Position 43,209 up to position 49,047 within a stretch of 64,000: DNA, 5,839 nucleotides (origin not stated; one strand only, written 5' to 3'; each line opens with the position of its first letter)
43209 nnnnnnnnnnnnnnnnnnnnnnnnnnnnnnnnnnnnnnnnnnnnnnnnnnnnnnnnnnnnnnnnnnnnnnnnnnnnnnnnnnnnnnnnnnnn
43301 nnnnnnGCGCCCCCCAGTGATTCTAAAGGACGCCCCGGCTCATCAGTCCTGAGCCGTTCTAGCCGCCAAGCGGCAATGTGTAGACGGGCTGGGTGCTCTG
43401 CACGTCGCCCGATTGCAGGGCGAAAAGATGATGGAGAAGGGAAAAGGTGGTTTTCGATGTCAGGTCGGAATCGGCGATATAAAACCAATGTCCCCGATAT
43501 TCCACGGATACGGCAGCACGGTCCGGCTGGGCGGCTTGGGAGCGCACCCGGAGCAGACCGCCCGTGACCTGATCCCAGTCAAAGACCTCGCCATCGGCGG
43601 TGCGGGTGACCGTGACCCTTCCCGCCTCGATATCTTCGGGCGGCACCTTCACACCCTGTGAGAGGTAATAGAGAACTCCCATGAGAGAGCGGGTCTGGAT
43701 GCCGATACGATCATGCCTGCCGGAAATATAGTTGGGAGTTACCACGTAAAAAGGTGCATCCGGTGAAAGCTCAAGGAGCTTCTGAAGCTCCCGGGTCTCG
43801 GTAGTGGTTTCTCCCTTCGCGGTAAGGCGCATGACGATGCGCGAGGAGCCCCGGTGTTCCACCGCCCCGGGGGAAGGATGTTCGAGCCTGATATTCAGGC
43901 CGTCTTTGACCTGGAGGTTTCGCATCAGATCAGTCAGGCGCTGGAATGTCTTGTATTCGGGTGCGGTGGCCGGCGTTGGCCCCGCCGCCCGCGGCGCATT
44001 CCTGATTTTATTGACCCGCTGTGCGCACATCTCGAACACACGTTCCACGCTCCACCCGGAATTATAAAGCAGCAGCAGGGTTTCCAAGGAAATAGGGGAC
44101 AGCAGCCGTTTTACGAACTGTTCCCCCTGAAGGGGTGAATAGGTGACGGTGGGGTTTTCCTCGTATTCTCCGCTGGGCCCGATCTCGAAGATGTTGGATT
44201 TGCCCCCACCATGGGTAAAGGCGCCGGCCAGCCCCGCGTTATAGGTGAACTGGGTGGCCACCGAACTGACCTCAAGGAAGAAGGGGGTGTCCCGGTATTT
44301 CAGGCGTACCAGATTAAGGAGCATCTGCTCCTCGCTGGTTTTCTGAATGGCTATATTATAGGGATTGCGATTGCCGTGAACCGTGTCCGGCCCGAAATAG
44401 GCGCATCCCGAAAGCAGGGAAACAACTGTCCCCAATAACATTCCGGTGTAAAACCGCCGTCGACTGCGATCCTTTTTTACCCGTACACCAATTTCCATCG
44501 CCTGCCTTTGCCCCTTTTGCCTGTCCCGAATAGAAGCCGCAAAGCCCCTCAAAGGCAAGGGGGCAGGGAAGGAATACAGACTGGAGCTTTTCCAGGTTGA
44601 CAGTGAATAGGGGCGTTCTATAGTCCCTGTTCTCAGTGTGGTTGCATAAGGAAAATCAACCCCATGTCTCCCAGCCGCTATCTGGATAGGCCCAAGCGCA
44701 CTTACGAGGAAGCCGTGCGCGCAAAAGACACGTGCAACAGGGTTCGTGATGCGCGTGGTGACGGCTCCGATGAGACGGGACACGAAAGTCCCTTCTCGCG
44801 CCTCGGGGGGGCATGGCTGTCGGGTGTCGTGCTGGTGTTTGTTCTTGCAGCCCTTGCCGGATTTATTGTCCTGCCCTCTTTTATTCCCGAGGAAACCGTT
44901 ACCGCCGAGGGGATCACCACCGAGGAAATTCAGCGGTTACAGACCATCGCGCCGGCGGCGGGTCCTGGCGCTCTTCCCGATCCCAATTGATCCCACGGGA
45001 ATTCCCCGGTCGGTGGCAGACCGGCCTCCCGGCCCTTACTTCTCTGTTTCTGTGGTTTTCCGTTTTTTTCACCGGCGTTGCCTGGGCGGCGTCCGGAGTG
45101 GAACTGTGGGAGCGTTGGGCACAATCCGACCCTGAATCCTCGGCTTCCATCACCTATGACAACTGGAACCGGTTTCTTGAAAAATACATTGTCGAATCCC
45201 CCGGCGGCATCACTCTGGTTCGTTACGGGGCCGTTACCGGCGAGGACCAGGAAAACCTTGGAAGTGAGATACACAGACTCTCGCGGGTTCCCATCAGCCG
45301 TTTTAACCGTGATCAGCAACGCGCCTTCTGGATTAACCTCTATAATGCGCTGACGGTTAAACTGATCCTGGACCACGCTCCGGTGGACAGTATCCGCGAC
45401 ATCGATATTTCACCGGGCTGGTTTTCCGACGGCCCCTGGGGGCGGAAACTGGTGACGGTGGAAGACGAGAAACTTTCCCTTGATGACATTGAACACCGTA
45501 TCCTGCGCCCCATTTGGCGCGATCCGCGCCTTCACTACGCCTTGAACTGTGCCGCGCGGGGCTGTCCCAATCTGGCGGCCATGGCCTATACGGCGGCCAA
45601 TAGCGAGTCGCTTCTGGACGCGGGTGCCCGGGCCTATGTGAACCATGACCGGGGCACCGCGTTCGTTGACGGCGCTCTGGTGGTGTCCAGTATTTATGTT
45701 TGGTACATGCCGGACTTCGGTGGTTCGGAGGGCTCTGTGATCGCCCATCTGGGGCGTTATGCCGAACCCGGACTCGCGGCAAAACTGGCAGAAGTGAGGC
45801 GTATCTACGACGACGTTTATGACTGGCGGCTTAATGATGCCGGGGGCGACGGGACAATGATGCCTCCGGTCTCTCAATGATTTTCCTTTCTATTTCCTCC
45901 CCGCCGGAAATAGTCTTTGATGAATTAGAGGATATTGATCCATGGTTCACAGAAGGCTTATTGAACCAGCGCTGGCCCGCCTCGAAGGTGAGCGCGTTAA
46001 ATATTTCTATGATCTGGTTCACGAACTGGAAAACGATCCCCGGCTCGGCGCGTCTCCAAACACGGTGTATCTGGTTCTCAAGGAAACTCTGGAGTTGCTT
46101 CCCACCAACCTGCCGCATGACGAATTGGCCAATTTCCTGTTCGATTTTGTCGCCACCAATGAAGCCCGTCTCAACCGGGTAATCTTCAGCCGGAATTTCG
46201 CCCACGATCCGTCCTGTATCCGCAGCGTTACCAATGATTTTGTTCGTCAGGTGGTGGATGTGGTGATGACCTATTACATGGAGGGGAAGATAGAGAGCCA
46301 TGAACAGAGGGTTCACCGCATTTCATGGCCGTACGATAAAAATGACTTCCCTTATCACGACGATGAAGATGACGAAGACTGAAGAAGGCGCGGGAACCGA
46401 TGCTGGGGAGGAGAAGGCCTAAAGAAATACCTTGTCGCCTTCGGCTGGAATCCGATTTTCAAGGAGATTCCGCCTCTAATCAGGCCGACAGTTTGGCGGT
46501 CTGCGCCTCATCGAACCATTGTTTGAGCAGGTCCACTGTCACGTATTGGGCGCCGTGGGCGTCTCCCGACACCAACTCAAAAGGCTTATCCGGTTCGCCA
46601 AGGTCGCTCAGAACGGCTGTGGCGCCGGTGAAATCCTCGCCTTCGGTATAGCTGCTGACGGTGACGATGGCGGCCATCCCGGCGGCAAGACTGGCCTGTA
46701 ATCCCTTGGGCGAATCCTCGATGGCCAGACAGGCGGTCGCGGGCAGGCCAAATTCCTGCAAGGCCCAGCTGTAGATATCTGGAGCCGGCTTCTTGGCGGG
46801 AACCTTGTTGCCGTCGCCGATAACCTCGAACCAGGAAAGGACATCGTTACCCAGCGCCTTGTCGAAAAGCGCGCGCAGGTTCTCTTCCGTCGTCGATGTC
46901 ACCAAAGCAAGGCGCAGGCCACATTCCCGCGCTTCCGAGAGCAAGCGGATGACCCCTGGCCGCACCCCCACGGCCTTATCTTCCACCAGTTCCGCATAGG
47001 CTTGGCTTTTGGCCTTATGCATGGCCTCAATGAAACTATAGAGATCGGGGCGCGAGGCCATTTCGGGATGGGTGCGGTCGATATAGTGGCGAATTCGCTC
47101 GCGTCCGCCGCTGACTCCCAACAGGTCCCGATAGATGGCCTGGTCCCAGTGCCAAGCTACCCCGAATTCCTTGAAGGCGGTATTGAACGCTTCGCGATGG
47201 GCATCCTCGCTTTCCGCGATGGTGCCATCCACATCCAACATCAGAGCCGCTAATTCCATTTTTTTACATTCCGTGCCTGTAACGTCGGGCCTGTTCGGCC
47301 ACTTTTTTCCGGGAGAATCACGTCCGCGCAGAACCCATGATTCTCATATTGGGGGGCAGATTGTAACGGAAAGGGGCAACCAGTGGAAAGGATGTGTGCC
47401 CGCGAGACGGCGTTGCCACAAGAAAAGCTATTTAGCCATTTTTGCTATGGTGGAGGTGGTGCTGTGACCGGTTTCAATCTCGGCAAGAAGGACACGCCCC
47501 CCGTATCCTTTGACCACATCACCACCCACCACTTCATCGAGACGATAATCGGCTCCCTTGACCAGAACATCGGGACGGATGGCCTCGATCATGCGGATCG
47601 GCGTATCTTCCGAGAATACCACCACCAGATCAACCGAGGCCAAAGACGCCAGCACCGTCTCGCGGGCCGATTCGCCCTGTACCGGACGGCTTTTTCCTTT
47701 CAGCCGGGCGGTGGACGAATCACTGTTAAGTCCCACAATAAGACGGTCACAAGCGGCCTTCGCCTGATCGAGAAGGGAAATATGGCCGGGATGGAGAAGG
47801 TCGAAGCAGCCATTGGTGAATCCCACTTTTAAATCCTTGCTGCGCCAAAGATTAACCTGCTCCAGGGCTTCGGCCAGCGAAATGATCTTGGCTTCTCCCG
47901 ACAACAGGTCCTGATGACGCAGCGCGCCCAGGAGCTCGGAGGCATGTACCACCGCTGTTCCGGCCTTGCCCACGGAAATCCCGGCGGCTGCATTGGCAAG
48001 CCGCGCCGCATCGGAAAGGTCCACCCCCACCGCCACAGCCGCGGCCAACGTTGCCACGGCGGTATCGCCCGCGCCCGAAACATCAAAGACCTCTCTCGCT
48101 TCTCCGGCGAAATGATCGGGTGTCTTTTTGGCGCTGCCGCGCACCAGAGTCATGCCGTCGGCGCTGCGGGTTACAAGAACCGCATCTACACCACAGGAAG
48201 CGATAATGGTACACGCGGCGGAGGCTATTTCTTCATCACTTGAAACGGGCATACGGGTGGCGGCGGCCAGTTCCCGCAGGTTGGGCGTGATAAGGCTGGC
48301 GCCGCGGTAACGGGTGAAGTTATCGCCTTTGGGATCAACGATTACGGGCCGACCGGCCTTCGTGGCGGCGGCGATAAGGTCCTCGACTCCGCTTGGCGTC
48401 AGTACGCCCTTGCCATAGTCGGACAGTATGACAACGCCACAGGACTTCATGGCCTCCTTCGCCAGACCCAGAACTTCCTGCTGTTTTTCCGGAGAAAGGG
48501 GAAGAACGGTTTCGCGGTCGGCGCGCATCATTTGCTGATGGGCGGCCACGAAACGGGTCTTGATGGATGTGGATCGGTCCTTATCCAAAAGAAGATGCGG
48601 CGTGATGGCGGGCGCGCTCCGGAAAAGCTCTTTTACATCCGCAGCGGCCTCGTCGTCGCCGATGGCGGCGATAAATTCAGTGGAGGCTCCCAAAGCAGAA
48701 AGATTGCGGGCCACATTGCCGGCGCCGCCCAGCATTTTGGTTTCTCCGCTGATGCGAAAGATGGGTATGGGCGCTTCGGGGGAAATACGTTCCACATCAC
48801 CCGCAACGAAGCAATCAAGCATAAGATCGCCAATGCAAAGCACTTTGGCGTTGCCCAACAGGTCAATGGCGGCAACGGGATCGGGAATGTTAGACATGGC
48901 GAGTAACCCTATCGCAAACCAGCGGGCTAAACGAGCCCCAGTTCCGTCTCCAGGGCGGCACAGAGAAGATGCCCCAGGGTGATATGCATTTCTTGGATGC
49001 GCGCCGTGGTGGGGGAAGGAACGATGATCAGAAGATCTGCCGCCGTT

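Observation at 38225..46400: About-8 kb compositionally distinct accessory island of hypothetical genes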

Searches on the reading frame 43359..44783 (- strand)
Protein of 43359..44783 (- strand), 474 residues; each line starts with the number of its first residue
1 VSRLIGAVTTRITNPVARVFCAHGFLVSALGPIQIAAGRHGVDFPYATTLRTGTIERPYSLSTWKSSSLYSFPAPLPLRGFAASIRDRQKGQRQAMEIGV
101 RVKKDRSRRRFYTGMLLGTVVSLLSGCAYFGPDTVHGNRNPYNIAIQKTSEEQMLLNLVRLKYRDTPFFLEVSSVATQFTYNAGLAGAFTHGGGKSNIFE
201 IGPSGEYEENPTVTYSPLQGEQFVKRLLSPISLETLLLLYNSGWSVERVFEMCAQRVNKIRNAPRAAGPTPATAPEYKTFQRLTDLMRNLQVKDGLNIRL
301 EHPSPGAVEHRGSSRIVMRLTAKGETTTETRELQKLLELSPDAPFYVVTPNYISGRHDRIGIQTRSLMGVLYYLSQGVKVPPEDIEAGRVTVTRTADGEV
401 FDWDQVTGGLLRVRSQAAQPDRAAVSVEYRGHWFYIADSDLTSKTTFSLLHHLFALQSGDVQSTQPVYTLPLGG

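Call 3: search_protein_families(library=pfam, proteins=[window:43359-44783:-], max_evalue=0.01)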
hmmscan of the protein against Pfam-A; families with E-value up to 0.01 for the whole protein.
window:43359-44783:- (474 aa): 0 families

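Call 11: search_protein_families(library=ncbifam, proteins=[window:43359-44498:-], max_evalue=0.01)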
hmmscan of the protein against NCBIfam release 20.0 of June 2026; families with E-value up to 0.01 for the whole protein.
window:43359-44498:- (379 aa): 0 families

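Call 23: search_protein_families(library=padloc, proteins=[window:43359-44498:-], max_evalue=0.01)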
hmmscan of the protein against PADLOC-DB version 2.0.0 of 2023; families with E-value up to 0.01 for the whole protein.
window:43359-44498:- (379 aa): 0 families

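Call 24: search_protein_families(library=phrogs, proteins=[window:43359-44498:-], max_evalue=0.01)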
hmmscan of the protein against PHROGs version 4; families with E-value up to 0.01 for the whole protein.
window:43359-44498:- (379 aa): 0 families

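Call 85: search_solved_structures(query=window:43359-44498:-, max_evalue=1)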
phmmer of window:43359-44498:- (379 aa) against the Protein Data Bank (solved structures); distinct sequences matched with E-value up to 1: 3.
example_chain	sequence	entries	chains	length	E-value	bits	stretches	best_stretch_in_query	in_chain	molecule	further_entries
6g6o_A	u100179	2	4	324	0.0024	20.3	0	294-319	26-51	Ika8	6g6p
4x28_A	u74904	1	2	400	0.18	14.1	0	163-231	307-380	Acyl-CoA dehydrogenase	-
6g6q_A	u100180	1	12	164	0.44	12.8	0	294-319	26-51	Ika4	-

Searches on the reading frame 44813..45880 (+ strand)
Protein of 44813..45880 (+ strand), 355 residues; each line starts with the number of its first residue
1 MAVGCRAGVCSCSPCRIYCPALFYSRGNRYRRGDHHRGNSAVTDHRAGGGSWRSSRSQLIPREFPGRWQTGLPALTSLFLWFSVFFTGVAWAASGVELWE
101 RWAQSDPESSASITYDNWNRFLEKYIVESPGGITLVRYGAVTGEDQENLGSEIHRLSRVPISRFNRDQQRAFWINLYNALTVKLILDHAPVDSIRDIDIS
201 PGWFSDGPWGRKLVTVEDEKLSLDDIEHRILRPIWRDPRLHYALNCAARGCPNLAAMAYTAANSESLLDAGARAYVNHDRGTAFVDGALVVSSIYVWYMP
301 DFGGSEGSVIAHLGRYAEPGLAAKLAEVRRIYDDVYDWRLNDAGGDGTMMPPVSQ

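Call 3: search_protein_families(library=pfam, proteins=[window:44813-45880:+], max_evalue=0.01)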
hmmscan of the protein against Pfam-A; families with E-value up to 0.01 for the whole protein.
window:44813-45880:+ (355 aa): 1 family
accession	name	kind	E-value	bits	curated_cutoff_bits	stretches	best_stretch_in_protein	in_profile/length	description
PF04784.19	DUF547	-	1.9e-26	92.9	27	1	162-276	2-125/125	Protein of unknown function, DUF547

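Call 11: search_protein_families(library=ncbifam, proteins=[window:44987-45880:+], max_evalue=0.01)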
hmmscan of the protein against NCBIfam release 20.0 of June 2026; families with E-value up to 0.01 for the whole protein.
window:44987-45880:+ (297 aa): 0 families

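Call 23: search_protein_families(library=padloc, proteins=[window:44987-45880:+], max_evalue=0.01)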
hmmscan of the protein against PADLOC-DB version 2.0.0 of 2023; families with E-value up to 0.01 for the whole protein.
window:44987-45880:+ (297 aa): 0 families

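Call 24: search_protein_families(library=phrogs, proteins=[window:44987-45880:+], max_evalue=0.01)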
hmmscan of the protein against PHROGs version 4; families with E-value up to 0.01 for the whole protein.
window:44987-45880:+ (297 aa): 0 families

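Call 84: search_solved_structures(query=window:44987-45880:+, max_evalue=1)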
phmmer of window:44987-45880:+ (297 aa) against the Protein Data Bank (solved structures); distinct sequences matched with E-value up to 1: 0.

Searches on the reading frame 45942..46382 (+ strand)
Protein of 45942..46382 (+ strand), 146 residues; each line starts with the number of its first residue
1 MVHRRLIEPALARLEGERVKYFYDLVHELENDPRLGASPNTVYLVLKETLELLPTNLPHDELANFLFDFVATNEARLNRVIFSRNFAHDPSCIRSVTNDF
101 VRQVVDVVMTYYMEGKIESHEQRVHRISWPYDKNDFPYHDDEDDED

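Call 3: search_protein_families(library=pfam, proteins=[window:45942-46382:+], max_evalue=0.01)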
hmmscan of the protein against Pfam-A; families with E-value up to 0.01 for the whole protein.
window:45942-46382:+ (146 aa): 0 families

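Call 11: search_protein_families(library=ncbifam, proteins=[window:45942-46382:+], max_evalue=0.01)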
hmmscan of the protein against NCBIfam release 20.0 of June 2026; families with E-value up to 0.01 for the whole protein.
window:45942-46382:+ (146 aa): 0 families

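Call 23: search_protein_families(library=padloc, proteins=[window:45942-46382:+], max_evalue=0.01)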
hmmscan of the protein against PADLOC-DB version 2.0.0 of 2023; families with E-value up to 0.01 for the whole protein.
window:45942-46382:+ (146 aa): 0 families

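Call 24: search_protein_families(library=phrogs, proteins=[window:45942-46382:+], max_evalue=0.01)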
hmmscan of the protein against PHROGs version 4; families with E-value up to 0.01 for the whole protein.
window:45942-46382:+ (146 aa): 0 families

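Call 53: find_homologous_proteins(query=window:45942-46382:+, max_evalue=0.001)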
Query window:45942-46382:+ (146 aa): 4 proteins with E <= 0.001 among 29 candidates.
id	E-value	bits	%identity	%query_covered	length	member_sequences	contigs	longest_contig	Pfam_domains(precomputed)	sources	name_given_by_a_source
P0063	2.8e-91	321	97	100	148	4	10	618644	-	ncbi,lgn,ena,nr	ncbi:MAG: hypothetical protein ISR48_06000 [Alphaproteobacteria bacterium]|nr:hypothetical protein [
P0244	9.2e-82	290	88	99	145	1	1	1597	-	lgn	-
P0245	2.4e-30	123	44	98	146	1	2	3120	-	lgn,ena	-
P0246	6.7e-25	106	41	94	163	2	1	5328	-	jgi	-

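Call 65: find_encoding_contigs(protein=P0246, flank=6000, max_places=2)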
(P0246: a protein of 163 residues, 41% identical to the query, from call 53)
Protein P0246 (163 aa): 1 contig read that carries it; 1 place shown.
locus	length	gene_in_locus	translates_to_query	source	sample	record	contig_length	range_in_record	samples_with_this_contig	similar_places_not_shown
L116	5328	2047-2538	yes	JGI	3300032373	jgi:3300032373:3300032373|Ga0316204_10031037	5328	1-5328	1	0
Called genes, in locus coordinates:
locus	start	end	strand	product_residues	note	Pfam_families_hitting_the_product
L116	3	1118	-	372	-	?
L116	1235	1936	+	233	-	PF16694:Cytochrome_P460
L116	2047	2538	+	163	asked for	-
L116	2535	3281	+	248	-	PF00005:ABC_tran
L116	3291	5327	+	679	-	?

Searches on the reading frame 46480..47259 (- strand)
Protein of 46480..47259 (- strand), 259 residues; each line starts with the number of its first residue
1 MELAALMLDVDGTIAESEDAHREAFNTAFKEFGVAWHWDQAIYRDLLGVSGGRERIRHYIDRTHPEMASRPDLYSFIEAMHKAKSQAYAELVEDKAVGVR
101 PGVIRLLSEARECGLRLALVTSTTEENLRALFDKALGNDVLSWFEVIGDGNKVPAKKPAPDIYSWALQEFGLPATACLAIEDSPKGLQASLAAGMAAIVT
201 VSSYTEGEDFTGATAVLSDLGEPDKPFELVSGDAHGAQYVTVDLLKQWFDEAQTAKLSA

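Call 12: search_protein_families(library=pfam, proteins=[window:46480-47259:-], max_evalue=0.001)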
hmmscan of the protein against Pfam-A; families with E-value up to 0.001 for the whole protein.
window:46480-47259:- (259 aa): 3 families
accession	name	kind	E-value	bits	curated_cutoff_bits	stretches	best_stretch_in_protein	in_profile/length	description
PF13419.12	HAD_2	-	6.1e-26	92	23.8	1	7-199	2-177/178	Haloacid dehalogenase-like hydrolase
PF00702.32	Hydrolase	-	1.3e-20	75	26.4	1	5-194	3-191/191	haloacid dehalogenase-like hydrolase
PF12710.13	HAD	-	6.4e-07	30.4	27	1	7-164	2-152/189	haloacid dehalogenase-like hydrolase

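Call 14: find_related_loci(query=window:46480-47259:-, collection=metagenome_contigs, flank=10000)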
Query window:46480-47259:- (259 aa) in metagenome_contigs; peptide patterns used: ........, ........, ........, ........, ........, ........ (x = any residue, [..] = any of these).
185 stretches matched a pattern; 16 encode a relative of the query (tblastn E <= 1e-3); 16 distinct loci.
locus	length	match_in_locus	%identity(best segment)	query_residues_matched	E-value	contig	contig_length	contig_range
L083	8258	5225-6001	95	1-259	1e-167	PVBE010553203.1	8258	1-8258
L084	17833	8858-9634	95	1-259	6e-167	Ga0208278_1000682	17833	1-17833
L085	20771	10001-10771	89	1-257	4e-157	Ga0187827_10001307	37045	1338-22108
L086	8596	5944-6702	51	1-252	6e-84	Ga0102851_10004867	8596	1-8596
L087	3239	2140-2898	51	1-252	2e-84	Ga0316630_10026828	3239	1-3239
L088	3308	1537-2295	51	1-252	2e-84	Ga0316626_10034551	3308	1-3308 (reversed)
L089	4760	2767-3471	53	3-220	2e-78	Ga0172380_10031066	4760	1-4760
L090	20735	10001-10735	47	5-247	5e-63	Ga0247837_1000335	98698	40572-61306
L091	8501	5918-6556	48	5-224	3e-60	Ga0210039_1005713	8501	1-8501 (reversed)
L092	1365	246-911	40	2-223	5e-53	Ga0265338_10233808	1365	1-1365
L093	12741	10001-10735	37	2-258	5e-50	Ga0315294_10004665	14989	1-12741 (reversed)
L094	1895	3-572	45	29-220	3e-47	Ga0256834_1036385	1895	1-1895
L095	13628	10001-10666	40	3-226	1e-41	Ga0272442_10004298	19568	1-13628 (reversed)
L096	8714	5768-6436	38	6-223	6e-39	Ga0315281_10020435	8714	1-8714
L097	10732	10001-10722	48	3-204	5e-29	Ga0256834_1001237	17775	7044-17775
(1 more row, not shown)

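Call 20: search_protein_families(library=ncbifam, proteins=[window:46480-47259:-], max_evalue=0.001)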
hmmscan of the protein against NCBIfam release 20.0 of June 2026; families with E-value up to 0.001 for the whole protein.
window:46480-47259:- (259 aa): 27 families (the best 25 are shown)
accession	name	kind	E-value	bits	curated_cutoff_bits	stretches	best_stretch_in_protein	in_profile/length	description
TIGR02009.1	PGMB-YQAB-SF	subfamily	4e-28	98.9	153.35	1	4-199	2-185/186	beta-phosphoglucomutase family hydrolase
TIGR01990.1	bPGM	equivalog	6.1e-23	81.7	189.4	1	4-198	2-184/187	beta-phosphoglucomutase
NF053653.1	InDiPhoBT2121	equivalog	1.6e-17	63.8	245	1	5-202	3-188/216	inorganic diphosphatase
NF008087.0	PRK10826.1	equivalog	2.9e-16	59.8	191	1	2-204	6-195/222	hexitol phosphatase HxpB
NF009695.0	PRK13222.1-2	equivalog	3.1e-16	59.5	225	1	3-211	6-204/226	phosphoglycolate phosphatase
NF046057.1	bifunc_MtlD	equivalog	8e-15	54.3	800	1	6-199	10-190/683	bifunctional mannitol-1-phosphate dehydrogenase/phosphatase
TIGR01509.1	HAD-SF-IA-v3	subfamily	8.2e-15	55.3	29.4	1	79-199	46-153/154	HAD-IA family hydrolase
TIGR01454.1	AHBA_synth_RP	hypoth_equivalog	2.5e-14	53.4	246.65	1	7-207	2-181/205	AHBA synthesis associated protein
TIGR01449.2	PGP_bact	equivalog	1.2e-13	51.1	180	1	7-218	2-204/213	phosphoglycolate phosphatase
TIGR02253.1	CTE7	subfamily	3.6e-13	49.8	169.75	1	5-202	4-196/221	TIGR02253 family HAD-type hydrolase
NF008000.0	PRK10725.1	equivalog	2.4e-12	47.3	215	1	4-198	6-183/188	fructose-1-phosphate/6-phosphogluconate phosphatase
NF008610.0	PRK11587.1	equivalog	6e-11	42.1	282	1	3-207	3-187/219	sugar phosphatase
NF009697.0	PRK13222.1-4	equivalog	2.7e-10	40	327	1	3-210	7-203/232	phosphoglycolate phosphatase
TIGR03351.1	PhnX-like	hypoth_equivalog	1.1e-09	38.6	218.9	1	7-206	5-195/220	phosphonatase-like hydrolase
NF009698.0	PRK13223.1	equivalog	1.2e-09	37.8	466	1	78-209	83-209/272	phosphoglycolate phosphatase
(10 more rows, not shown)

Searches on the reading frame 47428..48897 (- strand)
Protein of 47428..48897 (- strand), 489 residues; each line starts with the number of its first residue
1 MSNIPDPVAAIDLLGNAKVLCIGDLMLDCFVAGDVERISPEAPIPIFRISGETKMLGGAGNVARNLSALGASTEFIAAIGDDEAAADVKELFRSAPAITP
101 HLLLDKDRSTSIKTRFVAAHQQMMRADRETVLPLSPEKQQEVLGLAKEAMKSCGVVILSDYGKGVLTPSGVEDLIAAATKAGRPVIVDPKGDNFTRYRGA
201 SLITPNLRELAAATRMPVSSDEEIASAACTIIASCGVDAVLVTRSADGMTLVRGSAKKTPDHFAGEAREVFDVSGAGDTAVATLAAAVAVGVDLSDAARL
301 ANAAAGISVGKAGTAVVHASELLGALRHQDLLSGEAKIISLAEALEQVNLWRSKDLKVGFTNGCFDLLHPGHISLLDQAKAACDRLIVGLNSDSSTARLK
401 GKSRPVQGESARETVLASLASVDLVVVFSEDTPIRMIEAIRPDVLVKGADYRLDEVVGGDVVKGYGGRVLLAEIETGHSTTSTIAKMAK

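Call 8: find_related_loci(query=window:47428-48897:-, collection=genome_contigs, flank=10000)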
Query window:47428-48897:- (489 aa) in genome_contigs; peptide patterns used: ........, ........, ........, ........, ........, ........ (x = any residue, [..] = any of these).
600 stretches matched a pattern (row limit reached: there are more); 595 encode a relative of the query (tblastn E <= 1e-3); the best 80 are kept; 80 distinct loci.
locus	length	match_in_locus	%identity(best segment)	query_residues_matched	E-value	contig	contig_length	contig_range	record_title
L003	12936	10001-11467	64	1-489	0e+0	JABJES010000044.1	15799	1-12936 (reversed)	MAG: Rhodospirillaceae bacterium isolate SI074_bin107 k141_2053434, whole genome shotgun sequence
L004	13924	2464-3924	63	1-489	0e+0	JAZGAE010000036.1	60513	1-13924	MAG: Alphaproteobacteria bacterium isolate SCS1bin.19 SCS1bin.19_36, whole genome shotgun sequence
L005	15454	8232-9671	63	8-489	0e+0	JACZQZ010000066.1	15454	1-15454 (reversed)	MAG: Proteobacteria bacterium isolate B18D1T1 B18D1T1_NODE925, whole genome shotgun sequence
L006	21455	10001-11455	59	1-487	0e+0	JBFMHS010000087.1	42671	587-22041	MAG: Pseudomonadota bacterium isolate MAG330 MAG330_87, whole genome shotgun sequence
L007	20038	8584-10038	59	1-487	2e-179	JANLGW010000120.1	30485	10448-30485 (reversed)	MAG: Rhodospirillales bacterium isolate P6-1 k99_295475, whole genome shotgun sequence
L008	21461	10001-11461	57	1-489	2e-178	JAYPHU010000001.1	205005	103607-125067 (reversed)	MAG: Rhodospirillaceae bacterium isolate 139577_S178_metabat_bins_sens.tsv.044 NODE_14_length_205005_cov_17.448241, whol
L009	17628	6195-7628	58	11-489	8e-178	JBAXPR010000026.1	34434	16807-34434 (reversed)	MAG: Rhodospirillaceae bacterium isolate ELA536 MAG536_26, whole genome shotgun sequence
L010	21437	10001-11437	59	9-489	4e-177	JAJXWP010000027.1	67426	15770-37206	MAG: Proteobacteria bacterium isolate BP5.bin88 NODE_594_length_67426_cov_3.001753, whole genome shotgun sequence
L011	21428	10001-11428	58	11-487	3e-175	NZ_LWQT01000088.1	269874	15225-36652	Paramagnetospirillum marisnigri strain SP-1 NODE_5_length_269874_cov_98.5375_ID_2869, whole genome shotgun sequence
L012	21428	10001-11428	59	11-487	7e-174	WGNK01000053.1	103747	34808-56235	MAG: Azospirillum sp. isolate RI_112 c_000000021947, whole genome shotgun sequence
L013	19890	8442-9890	57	2-489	2e-173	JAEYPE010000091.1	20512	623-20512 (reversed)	MAG: Proteobacteria bacterium isolate OH_CBB_180 k127_345959, whole genome shotgun sequence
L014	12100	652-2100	57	2-489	4e-173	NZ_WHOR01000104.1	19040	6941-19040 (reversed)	Azospirillum formosense strain CC-NFb-7 NODE_104_length_19041_cov_7.797452_1-19041, whole genome shotgun sequence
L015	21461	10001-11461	56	1-489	1e-172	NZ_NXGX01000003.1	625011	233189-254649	Thalassospira lohafexi strain 139Z-12 contig00003, whole genome shotgun sequence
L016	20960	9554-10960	59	19-489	9e-173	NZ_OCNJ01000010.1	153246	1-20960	Caenispirillum bisanense strain USBA 140, whole genome shotgun sequence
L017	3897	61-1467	60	19-489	2e-179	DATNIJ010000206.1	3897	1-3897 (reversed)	MAG TPA_asm: Alphaproteobacteria bacterium isolate SMAG_U11370 k141_995072, whole genome shotgun sequence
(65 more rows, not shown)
